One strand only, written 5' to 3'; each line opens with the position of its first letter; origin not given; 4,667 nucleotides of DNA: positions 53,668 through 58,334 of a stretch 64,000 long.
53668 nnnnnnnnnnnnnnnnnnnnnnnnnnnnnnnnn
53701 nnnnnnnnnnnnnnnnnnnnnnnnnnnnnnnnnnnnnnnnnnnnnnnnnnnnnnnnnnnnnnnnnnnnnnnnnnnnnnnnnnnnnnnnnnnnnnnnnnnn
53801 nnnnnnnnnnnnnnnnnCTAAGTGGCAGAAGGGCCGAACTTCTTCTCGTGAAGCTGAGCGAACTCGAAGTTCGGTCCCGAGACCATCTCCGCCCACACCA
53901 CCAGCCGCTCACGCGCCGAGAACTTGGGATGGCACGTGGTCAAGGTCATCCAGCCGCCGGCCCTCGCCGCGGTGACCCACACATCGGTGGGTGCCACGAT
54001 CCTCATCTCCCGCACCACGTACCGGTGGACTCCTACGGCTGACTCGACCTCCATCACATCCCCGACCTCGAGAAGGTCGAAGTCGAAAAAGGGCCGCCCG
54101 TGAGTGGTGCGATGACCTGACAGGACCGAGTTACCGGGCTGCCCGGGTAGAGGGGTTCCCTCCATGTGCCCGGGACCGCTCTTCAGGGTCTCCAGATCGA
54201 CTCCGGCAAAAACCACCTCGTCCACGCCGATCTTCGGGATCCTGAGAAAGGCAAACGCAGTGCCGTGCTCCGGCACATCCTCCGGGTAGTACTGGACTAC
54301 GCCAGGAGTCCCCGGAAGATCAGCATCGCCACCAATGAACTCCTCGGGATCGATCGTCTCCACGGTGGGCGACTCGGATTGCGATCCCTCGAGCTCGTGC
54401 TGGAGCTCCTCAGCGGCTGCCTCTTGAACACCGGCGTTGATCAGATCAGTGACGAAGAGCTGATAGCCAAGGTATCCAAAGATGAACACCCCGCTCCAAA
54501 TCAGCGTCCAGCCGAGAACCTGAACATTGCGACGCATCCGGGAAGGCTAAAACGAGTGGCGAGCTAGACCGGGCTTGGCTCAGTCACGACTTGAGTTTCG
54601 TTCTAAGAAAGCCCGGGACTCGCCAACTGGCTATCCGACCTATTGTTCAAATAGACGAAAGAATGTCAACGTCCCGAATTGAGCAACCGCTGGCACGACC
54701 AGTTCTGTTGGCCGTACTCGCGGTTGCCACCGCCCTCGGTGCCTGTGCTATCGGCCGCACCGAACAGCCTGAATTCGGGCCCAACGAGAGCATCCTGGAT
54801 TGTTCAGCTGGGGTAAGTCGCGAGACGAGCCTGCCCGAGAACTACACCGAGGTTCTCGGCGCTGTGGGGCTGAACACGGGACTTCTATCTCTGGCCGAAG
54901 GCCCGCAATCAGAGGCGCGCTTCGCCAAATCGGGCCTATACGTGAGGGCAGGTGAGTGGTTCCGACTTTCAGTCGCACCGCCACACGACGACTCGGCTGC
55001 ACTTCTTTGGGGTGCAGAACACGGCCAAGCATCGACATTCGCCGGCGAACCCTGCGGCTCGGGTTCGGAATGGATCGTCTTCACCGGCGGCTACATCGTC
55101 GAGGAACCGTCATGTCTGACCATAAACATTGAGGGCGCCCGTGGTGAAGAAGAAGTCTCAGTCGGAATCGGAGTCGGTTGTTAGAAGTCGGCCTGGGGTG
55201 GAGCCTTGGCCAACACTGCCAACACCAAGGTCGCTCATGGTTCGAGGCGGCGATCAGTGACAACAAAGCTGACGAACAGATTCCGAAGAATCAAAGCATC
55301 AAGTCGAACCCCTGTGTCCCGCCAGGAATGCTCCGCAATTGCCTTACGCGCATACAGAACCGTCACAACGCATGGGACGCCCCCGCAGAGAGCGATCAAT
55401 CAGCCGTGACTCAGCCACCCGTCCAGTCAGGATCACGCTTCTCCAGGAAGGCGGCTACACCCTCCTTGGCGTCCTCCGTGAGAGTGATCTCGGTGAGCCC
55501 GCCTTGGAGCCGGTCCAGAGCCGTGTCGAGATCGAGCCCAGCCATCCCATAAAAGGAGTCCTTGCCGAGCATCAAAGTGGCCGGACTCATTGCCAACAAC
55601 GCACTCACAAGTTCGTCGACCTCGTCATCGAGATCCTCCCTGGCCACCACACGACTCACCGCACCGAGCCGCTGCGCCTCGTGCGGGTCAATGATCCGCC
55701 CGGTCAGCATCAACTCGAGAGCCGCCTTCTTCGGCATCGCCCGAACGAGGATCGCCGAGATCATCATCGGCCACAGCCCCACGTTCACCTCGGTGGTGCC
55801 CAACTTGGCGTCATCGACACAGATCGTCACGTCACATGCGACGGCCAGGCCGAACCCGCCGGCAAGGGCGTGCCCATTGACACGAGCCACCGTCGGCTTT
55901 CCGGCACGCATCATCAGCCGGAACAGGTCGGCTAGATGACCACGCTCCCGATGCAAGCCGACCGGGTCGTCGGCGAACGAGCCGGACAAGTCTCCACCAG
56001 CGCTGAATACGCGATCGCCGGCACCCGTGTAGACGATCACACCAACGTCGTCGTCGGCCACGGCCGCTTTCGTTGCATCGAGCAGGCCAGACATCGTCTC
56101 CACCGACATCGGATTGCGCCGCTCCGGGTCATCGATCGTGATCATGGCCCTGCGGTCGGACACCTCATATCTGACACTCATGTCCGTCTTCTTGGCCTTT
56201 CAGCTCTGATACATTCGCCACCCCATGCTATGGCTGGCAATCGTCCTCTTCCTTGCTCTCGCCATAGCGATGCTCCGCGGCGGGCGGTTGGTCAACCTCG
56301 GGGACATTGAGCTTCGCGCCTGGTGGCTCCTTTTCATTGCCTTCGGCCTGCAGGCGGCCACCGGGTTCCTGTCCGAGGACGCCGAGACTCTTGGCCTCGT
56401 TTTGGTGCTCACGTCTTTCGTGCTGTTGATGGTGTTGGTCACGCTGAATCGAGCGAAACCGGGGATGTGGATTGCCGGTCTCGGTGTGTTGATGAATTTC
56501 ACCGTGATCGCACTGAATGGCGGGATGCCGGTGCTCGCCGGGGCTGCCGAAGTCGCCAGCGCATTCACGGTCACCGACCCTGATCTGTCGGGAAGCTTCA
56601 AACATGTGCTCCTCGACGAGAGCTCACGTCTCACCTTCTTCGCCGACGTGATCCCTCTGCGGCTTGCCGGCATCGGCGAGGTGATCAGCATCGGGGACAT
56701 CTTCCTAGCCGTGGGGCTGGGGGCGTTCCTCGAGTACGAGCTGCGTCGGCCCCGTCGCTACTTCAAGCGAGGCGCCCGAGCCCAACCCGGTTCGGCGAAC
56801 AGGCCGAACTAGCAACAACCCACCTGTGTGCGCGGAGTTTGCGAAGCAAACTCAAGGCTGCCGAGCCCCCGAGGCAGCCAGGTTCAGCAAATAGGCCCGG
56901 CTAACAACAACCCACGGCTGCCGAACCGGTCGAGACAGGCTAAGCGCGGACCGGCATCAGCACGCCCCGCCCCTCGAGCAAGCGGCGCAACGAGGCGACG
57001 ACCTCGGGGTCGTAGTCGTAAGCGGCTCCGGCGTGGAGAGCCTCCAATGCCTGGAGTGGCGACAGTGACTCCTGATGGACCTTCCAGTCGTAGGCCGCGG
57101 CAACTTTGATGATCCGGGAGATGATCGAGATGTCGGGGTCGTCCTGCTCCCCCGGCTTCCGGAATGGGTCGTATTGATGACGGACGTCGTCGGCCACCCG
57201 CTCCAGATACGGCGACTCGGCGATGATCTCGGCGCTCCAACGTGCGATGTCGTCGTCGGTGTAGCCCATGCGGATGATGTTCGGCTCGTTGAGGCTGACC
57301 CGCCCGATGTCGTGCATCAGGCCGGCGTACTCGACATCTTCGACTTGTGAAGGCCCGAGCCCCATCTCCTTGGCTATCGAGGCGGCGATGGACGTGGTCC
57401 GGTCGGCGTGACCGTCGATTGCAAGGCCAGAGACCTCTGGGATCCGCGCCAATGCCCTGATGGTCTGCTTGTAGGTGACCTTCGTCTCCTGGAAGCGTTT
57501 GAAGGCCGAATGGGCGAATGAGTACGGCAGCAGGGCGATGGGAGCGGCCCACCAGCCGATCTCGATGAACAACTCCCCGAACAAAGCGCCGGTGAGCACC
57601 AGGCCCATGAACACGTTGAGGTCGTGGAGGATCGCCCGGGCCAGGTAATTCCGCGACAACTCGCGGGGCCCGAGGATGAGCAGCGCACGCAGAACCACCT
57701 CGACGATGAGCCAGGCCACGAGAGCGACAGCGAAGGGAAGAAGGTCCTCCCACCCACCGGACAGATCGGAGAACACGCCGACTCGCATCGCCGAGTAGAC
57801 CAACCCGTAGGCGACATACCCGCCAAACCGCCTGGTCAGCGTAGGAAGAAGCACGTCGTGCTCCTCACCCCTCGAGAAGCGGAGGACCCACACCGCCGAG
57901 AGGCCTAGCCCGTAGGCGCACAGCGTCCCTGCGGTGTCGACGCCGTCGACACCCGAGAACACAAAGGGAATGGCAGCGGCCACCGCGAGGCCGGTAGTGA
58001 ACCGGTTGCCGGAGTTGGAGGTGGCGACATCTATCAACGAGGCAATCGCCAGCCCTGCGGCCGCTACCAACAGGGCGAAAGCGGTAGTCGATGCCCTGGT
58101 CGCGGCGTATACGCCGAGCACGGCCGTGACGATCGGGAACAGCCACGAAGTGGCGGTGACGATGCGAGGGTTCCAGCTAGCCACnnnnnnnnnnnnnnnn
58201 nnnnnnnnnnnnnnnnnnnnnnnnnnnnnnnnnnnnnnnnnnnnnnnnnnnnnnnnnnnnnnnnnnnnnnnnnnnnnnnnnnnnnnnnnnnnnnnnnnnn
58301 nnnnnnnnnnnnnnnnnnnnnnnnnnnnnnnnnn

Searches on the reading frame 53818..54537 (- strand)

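Call 73: search_protein_families(library=pfam, proteins=[window:53818-54537:-])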
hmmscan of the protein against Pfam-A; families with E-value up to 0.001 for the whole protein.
window:53818-54537:- (239 aa): 1 family
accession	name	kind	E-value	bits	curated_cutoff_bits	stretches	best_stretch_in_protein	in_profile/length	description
PF04203.18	Sortase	-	5.1e-32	110.7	26.6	1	98-219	1-125/125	Sortase domain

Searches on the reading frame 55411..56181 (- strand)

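Call 74: search_protein_families(library=pfam, proteins=[window:55411-56181:-])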
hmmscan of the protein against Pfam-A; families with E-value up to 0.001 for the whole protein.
window:55411-56181:- (256 aa): 2 families
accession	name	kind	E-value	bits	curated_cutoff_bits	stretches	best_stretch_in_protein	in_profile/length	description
PF00378.25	ECH_1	-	4.1e-51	174.2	27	1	12-255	7-250/251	Enoyl-CoA hydratase/isomerase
PF16113.10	ECH_2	-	5.6e-26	92.3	27.2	1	13-192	3-185/335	Enoyl-CoA hydratase/isomerase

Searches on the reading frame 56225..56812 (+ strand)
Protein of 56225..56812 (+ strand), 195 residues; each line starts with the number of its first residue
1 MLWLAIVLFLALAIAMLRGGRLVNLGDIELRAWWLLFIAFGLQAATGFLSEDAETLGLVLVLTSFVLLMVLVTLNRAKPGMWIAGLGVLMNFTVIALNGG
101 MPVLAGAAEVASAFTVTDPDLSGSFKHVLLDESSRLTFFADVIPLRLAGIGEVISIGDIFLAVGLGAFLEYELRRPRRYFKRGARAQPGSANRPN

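Call 74: search_protein_families(library=pfam, proteins=[window:56225-56812:+])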
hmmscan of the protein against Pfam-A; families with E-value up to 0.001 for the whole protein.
window:56225-56812:+ (195 aa): 1 family
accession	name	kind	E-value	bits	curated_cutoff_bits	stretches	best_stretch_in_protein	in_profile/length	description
PF17248.7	DUF5317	-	3.2e-30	105.6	25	1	28-168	2-149/151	Family of unknown function (DUF5317)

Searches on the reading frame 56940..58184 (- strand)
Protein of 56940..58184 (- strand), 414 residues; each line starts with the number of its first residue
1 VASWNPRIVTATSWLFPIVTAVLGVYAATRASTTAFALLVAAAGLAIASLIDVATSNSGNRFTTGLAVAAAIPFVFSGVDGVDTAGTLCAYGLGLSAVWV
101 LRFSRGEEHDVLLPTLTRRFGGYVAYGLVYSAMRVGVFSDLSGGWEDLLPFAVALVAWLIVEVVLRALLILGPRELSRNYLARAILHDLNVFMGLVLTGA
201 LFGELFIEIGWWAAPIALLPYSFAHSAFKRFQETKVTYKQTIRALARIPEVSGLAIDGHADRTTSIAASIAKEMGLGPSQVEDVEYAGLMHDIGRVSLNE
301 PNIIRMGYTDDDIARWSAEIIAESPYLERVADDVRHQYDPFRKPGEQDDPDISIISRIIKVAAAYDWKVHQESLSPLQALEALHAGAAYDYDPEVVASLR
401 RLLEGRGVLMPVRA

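Call 74: search_protein_families(library=pfam, proteins=[window:56940-58184:-])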
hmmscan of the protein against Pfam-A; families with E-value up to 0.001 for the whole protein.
window:56940-58184:- (414 aa): 2 families
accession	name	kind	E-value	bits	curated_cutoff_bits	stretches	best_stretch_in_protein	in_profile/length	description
PF13487.12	HD_5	-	1.2e-10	41.9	27.2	1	256-395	14-170/170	HD domain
PF01966.28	HD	-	3e-08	34.4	22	1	258-366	3-114/116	HD domain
